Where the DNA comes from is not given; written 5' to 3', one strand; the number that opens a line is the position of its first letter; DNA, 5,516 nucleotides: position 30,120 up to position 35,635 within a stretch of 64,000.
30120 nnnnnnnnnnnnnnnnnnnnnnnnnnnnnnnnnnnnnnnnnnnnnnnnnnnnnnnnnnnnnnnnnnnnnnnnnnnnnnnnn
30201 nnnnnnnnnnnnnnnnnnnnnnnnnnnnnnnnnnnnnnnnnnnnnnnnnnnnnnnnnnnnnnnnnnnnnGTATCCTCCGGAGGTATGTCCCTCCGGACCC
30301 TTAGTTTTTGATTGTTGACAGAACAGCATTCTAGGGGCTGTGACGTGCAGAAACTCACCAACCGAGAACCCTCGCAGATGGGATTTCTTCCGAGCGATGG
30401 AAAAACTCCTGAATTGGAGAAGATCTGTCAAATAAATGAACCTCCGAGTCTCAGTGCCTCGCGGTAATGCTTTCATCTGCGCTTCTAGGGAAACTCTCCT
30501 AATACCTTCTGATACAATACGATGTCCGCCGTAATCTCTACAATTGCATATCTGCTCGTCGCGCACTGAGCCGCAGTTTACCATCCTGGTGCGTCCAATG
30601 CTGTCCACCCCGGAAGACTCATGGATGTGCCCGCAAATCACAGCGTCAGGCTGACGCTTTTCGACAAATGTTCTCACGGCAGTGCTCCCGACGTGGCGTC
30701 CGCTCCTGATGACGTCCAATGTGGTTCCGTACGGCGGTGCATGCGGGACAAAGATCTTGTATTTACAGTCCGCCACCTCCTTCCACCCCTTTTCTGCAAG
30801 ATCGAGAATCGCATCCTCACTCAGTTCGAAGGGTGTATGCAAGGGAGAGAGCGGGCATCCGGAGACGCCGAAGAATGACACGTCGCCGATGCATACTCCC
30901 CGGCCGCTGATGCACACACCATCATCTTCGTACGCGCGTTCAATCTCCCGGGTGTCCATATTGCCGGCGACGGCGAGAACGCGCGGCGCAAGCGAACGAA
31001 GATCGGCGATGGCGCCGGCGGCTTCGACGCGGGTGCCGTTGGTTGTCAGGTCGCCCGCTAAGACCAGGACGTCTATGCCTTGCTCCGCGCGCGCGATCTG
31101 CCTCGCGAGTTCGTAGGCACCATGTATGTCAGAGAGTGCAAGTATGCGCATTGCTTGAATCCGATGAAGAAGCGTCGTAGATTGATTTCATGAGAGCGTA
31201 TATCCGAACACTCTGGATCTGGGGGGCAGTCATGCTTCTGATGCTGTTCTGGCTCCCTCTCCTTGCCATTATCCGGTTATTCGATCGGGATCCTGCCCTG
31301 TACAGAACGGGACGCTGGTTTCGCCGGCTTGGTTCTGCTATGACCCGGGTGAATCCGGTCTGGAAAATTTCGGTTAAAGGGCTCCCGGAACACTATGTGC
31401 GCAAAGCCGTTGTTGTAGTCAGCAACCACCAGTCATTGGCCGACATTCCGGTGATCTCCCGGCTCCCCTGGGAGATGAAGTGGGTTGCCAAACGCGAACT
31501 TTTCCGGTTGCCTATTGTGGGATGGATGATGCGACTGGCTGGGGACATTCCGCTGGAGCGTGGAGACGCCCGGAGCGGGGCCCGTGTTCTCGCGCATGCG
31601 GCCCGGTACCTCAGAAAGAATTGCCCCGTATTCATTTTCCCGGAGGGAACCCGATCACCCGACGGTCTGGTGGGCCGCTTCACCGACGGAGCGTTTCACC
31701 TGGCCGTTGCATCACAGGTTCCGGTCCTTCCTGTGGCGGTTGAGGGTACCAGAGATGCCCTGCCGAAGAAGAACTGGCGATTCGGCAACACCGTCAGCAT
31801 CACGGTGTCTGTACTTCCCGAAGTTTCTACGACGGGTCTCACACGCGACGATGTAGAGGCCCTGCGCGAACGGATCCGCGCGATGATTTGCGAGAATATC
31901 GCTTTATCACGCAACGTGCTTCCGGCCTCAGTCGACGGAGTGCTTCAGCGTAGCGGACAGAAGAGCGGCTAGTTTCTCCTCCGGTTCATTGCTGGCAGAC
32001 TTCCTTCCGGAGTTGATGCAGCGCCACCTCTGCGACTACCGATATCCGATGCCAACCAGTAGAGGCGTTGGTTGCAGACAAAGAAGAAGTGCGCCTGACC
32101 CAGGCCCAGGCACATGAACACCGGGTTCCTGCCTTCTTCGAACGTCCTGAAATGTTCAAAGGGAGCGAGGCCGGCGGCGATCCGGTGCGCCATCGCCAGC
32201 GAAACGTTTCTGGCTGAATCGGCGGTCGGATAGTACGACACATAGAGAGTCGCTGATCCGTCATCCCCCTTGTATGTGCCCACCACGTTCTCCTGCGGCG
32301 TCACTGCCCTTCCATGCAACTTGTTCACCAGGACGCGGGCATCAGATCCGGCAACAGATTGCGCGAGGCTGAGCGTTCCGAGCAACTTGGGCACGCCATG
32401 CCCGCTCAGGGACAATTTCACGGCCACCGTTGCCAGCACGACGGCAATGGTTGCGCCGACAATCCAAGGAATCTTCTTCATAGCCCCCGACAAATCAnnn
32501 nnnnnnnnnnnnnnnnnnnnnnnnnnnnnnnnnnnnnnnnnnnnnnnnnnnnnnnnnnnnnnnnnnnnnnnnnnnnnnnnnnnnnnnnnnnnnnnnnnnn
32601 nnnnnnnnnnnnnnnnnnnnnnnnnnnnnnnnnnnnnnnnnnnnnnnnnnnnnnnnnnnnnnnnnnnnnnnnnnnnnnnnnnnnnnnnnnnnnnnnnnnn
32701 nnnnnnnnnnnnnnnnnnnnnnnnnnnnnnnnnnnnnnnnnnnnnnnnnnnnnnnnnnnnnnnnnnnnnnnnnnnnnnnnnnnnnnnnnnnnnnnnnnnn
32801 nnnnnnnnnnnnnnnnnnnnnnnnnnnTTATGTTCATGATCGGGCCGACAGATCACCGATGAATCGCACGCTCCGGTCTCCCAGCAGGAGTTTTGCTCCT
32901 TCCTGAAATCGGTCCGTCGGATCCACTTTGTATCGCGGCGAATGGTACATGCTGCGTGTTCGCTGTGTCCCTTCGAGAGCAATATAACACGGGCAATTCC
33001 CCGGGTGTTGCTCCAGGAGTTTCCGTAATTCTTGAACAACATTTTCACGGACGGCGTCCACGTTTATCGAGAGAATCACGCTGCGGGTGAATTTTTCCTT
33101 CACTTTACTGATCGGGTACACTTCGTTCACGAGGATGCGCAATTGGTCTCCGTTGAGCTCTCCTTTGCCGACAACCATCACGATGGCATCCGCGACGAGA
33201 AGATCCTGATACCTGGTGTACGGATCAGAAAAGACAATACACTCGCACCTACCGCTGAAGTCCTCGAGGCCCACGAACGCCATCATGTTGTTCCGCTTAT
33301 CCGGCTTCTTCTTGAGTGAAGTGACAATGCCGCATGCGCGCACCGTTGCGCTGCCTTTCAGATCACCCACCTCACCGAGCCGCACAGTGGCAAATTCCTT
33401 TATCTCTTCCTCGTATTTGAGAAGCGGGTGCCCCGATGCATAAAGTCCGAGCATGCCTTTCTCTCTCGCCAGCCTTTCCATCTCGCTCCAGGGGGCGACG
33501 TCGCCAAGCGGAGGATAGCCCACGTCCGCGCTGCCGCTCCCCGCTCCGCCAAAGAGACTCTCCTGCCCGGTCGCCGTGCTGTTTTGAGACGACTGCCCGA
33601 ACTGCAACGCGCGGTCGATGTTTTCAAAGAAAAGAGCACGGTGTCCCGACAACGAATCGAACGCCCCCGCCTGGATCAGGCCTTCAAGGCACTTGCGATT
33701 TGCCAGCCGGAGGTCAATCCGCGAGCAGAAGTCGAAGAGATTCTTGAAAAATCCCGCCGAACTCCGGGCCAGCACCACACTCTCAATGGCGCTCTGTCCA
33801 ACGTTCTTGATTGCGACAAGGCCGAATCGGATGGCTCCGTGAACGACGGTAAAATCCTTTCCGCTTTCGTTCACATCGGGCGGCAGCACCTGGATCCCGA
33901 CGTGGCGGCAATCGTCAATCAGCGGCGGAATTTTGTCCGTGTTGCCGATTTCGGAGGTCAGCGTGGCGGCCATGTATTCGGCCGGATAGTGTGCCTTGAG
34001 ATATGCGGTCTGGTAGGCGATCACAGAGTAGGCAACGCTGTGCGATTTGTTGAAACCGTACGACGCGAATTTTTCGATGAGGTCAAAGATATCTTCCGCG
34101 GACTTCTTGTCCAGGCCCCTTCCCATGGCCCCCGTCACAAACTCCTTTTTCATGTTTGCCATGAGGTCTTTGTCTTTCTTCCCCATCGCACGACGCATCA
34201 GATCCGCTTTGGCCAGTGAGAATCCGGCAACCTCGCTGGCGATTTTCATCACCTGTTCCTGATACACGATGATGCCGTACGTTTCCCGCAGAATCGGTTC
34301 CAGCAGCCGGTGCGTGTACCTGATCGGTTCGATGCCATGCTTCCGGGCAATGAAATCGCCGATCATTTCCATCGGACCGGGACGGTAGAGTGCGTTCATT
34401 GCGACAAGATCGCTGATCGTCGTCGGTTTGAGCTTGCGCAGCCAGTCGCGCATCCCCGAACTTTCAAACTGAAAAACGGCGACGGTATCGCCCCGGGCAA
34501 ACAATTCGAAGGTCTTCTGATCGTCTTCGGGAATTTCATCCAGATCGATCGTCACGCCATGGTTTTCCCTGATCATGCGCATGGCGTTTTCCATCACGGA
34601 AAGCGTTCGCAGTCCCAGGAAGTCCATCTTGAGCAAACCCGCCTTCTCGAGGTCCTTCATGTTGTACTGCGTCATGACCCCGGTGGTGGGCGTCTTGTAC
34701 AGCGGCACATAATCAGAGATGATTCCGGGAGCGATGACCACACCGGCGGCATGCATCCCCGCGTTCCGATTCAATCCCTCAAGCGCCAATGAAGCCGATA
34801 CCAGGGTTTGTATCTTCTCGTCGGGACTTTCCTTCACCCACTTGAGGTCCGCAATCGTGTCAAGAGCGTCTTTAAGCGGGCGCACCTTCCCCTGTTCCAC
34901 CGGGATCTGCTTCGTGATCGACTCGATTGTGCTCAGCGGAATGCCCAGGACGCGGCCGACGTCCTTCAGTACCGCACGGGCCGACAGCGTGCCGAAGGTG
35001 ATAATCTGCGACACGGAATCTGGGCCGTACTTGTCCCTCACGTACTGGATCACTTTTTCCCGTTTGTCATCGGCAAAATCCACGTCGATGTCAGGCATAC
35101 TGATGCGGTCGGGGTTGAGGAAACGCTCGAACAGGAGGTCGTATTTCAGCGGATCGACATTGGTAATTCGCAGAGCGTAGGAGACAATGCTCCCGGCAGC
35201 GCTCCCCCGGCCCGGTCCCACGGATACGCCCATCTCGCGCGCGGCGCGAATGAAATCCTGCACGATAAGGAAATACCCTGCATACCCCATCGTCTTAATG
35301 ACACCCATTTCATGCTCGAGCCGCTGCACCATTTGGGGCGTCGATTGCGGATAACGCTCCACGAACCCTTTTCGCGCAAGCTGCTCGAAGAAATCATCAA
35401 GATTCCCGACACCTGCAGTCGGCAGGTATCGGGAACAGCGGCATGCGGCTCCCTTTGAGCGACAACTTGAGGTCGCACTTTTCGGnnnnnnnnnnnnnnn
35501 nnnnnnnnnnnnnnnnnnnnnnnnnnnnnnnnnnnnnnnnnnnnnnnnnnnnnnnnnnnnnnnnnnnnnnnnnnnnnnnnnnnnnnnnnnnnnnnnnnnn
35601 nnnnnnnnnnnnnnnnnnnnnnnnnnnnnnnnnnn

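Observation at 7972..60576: Pervasive single-base frame breaks in conserved genes: indel-rich assembly or extensive pseudogenisation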

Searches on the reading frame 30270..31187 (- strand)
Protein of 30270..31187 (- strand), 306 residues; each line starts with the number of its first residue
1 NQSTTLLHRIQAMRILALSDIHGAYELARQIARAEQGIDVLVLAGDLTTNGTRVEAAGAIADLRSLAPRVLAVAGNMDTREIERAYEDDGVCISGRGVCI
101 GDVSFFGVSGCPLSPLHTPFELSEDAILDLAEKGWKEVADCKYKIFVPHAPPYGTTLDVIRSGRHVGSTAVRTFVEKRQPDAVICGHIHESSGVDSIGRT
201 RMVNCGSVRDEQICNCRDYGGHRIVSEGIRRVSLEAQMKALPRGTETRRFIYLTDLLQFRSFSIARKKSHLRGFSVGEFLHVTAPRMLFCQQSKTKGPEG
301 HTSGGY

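Call 50: search_protein_families(library=pfam, proteins=[window:30270-31187:-], max_evalue=0.0001)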
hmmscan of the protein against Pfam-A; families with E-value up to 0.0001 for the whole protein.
window:30270-31187:- (306 aa): 3 families
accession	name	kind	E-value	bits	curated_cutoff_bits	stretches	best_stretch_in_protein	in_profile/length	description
PF00149.33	Metallophos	-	9.4e-18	65.8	21.5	1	13-190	1-190/191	Calcineurin-like phosphoesterase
PF12850.12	Metallophos_2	-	7.8e-17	62.1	27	1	13-210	1-137/154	Calcineurin-like phosphoesterase superfamily domain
PF14582.11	Metallophos_3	-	1.3e-11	44.8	28.2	1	136-209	169-240/259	Metallophosphoesterase, calcineurin superfamily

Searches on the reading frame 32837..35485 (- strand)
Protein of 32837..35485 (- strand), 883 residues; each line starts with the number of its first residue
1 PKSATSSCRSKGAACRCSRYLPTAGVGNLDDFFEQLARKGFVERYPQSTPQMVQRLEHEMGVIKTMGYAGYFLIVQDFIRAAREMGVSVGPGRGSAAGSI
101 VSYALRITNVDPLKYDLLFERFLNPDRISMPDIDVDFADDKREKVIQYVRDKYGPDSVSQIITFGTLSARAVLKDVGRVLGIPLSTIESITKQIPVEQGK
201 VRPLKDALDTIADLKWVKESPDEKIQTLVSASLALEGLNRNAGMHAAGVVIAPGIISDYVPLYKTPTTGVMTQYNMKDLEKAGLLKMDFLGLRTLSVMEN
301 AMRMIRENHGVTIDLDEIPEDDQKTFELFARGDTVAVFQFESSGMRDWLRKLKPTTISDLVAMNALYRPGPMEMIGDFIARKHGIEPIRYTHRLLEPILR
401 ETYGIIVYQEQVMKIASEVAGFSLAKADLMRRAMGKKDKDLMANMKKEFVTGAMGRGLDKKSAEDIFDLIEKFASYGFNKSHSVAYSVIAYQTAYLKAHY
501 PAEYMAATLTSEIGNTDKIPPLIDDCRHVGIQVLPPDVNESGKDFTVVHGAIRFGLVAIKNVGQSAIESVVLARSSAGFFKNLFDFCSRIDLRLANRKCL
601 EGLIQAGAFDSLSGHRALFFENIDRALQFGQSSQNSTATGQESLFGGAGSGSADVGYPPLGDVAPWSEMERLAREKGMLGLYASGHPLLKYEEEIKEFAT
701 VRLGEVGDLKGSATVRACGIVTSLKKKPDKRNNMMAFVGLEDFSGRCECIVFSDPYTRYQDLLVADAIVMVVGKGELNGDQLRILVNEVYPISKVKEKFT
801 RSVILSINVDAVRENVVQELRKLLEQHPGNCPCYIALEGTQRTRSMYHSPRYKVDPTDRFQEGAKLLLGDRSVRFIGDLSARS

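Call 7: search_protein_families(library=ncbifam, proteins=[window:32837-35485:-], max_evalue=0.001)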
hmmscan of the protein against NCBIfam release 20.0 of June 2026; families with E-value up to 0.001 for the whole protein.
window:32837-35485:- (883 aa): 13 families
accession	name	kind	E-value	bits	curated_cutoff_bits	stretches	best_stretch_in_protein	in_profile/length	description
NF004226.0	PRK05673.1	equivalog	0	1084.6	1002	1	29-873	294-1143/1146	DNA polymerase III subunit alpha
TIGR00594.1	polc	superfamily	1.7e-293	976.5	434.35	1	26-752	288-1022/1022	DNA polymerase III subunit alpha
NF005298.0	PRK06826.1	equivalog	1.8e-293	976.4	1260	1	30-873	296-1148/1151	DNA polymerase III subunit alpha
NF005617.0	PRK07374.1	equivalog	9.4e-249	828.6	1653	1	30-827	302-1111/1170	DNA polymerase III subunit alpha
NF005377.0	PRK06920.1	equivalog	1.4e-246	821.1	1806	1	22-873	273-1104/1108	DNA polymerase III subunit alpha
NF005516.0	PRK07135.1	equivalog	4.9e-185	617.5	1084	1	31-772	230-957/974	DNA polymerase III DnaE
NF005582.0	PRK07279.1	equivalog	5.9e-181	603.9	1279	1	35-861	244-1020/1033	DNA polymerase III subunit alpha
NF004550.0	PRK05898.1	equivalog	1.1e-171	573.3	1182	1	38-626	236-823/971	DNA polymerase III subunit alpha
NF004225.0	PRK05672.1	subfamily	1.7e-151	506.4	939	1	31-791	291-1031/1047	error-prone DNA polymerase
NF007079.0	PRK09532.1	equivalog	3.2e-148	495.5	1525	1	28-483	298-781/876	DNA polymerase III subunit alpha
NF005616.0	PRK07373.1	equivalog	4.1e-92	309.1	646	1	473-830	33-394/449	DNA polymerase III subunit alpha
TIGR01405.1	polC_Gram_pos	equivalog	2.9e-21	75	1043.45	2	33-114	598-679/1211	DNA polymerase III subunit alpha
NF001688.0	PRK00448.1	equivalog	3.7e-21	74.5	873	2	35-114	835-914/1445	PolC-type DNA polymerase III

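Call 8: find_homologous_proteins(query=window:32837-35485:-, max_evalue=1e-50)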
Query window:32837-35485:- (883 aa): 8000 proteins with E <= 1e-50 among 8000 candidates; the best 120 are listed.
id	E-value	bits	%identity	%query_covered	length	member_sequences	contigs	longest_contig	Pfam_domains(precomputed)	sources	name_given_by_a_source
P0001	0.0e+0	1858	96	97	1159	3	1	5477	PF02811.27,PF14579.13,PF01336.32,PF17657.7,PF07733.19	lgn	-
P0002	0.0e+0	1814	93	97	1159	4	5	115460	PF02811.27,PF14579.13,PF01336.32,PF17657.7,PF07733.19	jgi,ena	jgi:DNA polymerase-3 subunit alpha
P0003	0.0e+0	1661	84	97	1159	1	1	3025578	PF02811.27,PF14579.13,PF01336.32,PF17657.7,PF07733.19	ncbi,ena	-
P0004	0.0e+0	1643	83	98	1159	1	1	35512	PF02811.27,PF14579.13,PF01336.32,PF17657.7,PF07733.19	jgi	jgi:DNA polymerase III subunit alpha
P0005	0.0e+0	1642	84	98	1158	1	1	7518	PF02811.27,PF14579.13,PF01336.32,PF17657.7,PF07733.19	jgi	-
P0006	0.0e+0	1640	83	97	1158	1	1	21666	PF02811.27,PF14579.13,PF01336.32,PF17657.7,PF07733.19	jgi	jgi:DNA polymerase III subunit alpha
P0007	0.0e+0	1615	82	97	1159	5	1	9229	PF02811.27,PF14579.13,PF01336.32,PF17657.7,PF07733.19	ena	-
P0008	0.0e+0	1452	74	98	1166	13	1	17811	PF02811.27,PF14579.13,PF01336.32,PF17657.7,PF07733.19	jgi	jgi:DNA polymerase III subunit alpha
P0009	0.0e+0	1441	75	97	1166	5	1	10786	PF02811.27,PF14579.13,PF01336.32,PF17657.7,PF07733.19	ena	-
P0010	0.0e+0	1438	74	97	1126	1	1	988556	PF02811.27,PF14579.13,PF01336.32,PF17657.7,PF07733.19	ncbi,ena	-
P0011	0.0e+0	1433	74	97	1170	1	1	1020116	PF02811.27,PF14579.13,PF01336.32,PF17657.7,PF07733.19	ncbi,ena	-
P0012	0.0e+0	1428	73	97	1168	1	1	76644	PF02811.27,PF14579.13,PF01336.32,PF17657.7,PF07733.19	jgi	jgi:DNA polymerase-3 subunit alpha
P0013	0.0e+0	1416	73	97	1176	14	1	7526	PF02811.27,PF14579.13,PF01336.32,PF17657.7,PF07733.19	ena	-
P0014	0.0e+0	1414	74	97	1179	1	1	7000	PF02811.27,PF14579.13,PF01336.32,PF17657.7,PF07733.19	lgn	-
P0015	0.0e+0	1414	73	97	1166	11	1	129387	PF02811.27,PF14579.13,PF01336.32,PF17657.7,PF07733.19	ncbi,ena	-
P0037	0.0e+0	1379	71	97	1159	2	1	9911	PF02811.27,PF14579.13,PF01336.32,PF17657.7,PF07733.19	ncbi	-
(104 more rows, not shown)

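Call 9: find_encoding_contigs(protein=P0002, flank=10000, max_places=10)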
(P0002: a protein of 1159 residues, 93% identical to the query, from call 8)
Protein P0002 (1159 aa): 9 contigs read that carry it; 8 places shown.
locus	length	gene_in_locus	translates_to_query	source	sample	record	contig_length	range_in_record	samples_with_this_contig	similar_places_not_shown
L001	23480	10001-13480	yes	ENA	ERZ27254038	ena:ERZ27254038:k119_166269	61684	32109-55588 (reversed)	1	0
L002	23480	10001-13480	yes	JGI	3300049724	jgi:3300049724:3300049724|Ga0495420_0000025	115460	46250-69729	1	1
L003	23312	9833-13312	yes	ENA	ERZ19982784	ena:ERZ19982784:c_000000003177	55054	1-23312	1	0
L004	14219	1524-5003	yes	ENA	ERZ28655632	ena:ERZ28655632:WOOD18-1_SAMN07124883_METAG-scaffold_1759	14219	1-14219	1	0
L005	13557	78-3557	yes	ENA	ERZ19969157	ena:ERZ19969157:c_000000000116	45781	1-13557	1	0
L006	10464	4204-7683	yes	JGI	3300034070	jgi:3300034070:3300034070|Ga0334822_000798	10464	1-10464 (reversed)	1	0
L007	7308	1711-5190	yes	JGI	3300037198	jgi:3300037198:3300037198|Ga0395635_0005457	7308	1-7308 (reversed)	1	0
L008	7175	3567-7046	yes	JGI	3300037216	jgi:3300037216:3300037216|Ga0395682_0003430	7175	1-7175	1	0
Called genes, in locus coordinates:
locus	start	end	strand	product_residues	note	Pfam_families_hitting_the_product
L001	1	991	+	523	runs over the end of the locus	PF00270:DEAD, PF04851:ResIII (weak), PF00271:Helicase_C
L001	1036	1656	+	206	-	-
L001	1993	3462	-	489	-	PF01979:Amidohydro_1, PF07969:Amidohydro_3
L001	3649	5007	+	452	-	PF00675:Peptidase_M16, PF05193:Peptidase_M16_C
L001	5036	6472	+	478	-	PF00675:Peptidase_M16, PF05193:Peptidase_M16_C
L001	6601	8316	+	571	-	PF00587:tRNA-synt_2b, PF04073:tRNA_edit, PF03129:HGTP_anticodon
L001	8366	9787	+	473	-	PF00171:Aldedh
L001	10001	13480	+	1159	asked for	PF02811:PHP, PF07733:DNA_pol3_alpha, PF17657:DNA_pol3_finger, PF14579:HHH_6, PF01336:tRNA_anti-codon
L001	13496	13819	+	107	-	PF00085:Thioredoxin, PF14595:Thioredoxin_9 (weak), PF13899:Thioredoxin_7 (faint), PF13098:Thioredoxin_2, PF13192:Thioredoxin_3 (weak), PF13905:Thioredoxin_8 (faint)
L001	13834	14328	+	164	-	-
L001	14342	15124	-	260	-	PF01553:Acyltransferase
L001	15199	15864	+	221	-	PF00149:Metallophos, PF12850:Metallophos_2, PF14582:Metallophos_3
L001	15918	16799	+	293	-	PF01435:Peptidase_M48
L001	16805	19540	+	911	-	PF00690:Cation_ATPase_N, PF00122:E1-E2_ATPase, PF13246:Cation_ATPase, PF00702:Hydrolase, PF00689:Cation_ATPase_C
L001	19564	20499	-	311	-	PF01073:3Beta_HSD, PF01370:Epimerase, PF02719:Polysacc_synt_2, PF04321:RmlD_sub_bind, PF05368:NmrA (weak), PF16363:GDP_Man_Dehyd, PF13460:NAD_binding_10, PF07993:NAD_binding_4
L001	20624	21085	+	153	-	PF12802:MarR_2, PF01047:MarR, PF13463:HTH_27 (faint)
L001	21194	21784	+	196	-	PF04264:YceI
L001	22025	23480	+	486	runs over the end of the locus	PF01935:DUF87 (weak), PF05872:HerA_C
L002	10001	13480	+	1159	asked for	PF02811:PHP, PF07733:DNA_pol3_alpha, PF17657:DNA_pol3_finger, PF14579:HHH_6, PF01336:tRNA_anti-codon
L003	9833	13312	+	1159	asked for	PF02811:PHP, PF07733:DNA_pol3_alpha, PF17657:DNA_pol3_finger, PF14579:HHH_6, PF01336:tRNA_anti-codon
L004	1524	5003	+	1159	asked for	PF02811:PHP, PF07733:DNA_pol3_alpha, PF17657:DNA_pol3_finger, PF14579:HHH_6, PF01336:tRNA_anti-codon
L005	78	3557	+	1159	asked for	PF02811:PHP, PF07733:DNA_pol3_alpha, PF17657:DNA_pol3_finger, PF14579:HHH_6, PF01336:tRNA_anti-codon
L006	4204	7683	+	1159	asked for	PF02811:PHP, PF07733:DNA_pol3_alpha, PF17657:DNA_pol3_finger, PF14579:HHH_6, PF01336:tRNA_anti-codon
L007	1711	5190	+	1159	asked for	PF02811:PHP, PF07733:DNA_pol3_alpha, PF17657:DNA_pol3_finger, PF14579:HHH_6, PF01336:tRNA_anti-codon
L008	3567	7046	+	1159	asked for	PF02811:PHP, PF07733:DNA_pol3_alpha, PF17657:DNA_pol3_finger, PF14579:HHH_6, PF01336:tRNA_anti-codon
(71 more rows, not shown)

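Call 10: find_encoding_contigs(protein=P0001, flank=10000, max_places=5)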
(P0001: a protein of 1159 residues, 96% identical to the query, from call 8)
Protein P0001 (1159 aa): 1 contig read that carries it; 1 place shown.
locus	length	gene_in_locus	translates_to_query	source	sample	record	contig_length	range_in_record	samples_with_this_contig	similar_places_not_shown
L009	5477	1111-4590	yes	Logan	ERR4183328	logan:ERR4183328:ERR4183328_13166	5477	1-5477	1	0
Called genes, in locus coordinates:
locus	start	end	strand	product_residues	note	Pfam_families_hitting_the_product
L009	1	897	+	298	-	?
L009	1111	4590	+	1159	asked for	PF02811:PHP, PF07733:DNA_pol3_alpha, PF17657:DNA_pol3_finger, PF14579:HHH_6, PF01336:tRNA_anti-codon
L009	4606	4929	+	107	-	PF00085:Thioredoxin, PF00578:AhpC-TSA (weak), PF14595:Thioredoxin_9 (weak), PF13899:Thioredoxin_7 (weak), PF13098:Thioredoxin_2, PF13728:TraF (weak), PF13192:Thioredoxin_3 (weak), PF13905:Thioredoxin_8 (weak), +1 more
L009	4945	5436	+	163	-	-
